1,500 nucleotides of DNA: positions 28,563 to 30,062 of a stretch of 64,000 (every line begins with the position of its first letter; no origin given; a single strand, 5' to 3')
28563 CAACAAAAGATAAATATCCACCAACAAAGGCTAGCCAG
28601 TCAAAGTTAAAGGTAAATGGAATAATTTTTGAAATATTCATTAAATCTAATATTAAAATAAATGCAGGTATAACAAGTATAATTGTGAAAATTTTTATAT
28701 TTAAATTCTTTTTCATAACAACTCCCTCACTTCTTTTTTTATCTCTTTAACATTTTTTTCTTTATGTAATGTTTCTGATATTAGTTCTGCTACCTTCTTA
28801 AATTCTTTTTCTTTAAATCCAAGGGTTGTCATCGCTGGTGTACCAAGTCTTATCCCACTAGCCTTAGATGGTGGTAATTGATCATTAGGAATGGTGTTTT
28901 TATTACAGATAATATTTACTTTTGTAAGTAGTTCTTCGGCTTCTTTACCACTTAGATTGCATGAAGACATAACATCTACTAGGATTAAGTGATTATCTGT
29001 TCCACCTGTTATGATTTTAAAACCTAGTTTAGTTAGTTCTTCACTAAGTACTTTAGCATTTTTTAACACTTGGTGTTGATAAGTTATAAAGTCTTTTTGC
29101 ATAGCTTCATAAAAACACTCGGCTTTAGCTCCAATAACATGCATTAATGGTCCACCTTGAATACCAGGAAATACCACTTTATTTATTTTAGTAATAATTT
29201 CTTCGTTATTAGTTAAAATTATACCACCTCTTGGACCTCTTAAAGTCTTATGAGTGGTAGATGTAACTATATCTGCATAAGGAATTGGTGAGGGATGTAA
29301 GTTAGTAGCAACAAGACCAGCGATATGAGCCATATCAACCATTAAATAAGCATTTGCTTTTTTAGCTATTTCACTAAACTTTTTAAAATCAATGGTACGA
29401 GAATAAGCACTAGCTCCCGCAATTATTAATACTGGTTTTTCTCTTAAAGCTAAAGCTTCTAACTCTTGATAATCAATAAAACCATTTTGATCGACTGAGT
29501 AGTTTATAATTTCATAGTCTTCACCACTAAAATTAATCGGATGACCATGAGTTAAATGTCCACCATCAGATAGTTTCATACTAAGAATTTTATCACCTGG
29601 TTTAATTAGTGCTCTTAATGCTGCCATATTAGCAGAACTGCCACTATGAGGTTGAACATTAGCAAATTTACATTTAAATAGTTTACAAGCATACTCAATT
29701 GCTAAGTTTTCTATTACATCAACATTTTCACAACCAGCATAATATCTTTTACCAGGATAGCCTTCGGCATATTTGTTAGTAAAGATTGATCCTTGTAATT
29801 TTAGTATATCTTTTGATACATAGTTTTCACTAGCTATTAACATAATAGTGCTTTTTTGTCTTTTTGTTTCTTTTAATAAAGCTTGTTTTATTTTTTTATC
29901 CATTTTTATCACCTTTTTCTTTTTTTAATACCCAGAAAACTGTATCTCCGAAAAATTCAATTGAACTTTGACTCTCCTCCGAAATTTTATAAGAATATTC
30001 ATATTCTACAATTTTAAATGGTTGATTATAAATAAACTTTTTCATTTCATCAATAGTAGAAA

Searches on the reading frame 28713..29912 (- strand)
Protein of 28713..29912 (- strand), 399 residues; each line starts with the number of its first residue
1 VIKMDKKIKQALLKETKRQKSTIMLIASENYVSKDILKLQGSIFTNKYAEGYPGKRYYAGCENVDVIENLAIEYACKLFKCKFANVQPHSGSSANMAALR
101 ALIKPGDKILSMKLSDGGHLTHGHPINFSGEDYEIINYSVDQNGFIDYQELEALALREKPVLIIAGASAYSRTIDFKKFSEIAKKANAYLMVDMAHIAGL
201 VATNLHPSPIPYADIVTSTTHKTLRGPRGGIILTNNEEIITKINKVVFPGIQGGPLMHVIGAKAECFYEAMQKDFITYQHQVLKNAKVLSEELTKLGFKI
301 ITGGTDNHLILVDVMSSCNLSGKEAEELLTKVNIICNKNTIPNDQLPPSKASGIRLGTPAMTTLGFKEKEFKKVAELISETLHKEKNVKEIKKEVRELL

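Call 50: search_protein_families(library=pfam, proteins=[window:28713-29912:-], max_evalue=0.00001)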
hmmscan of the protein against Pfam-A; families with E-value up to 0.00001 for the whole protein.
window:28713-29912:- (399 aa): 5 families
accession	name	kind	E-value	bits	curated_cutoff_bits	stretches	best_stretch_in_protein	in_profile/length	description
PF00464.25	SHMT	-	4.5e-156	519.9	27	1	3-378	3-399/399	Serine hydroxymethyltransferase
PF00155.27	Aminotran_1_2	-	2.4e-14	53.7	19.7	1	81-358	63-346/361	Aminotransferase class I and II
PF01053.26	Cys_Met_Meta_PP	-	1.4e-07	30.9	27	1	88-246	73-225/381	Cys/Met metabolism PLP-dependent enzyme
PF01212.27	Beta_elim_lyase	-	1.7e-07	31.3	27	1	76-306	42-279/288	Beta-eliminating lyase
PF00266.25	Aminotran_5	-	5.2e-07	29.4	21.5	1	93-248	72-226/371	Aminotransferase class-V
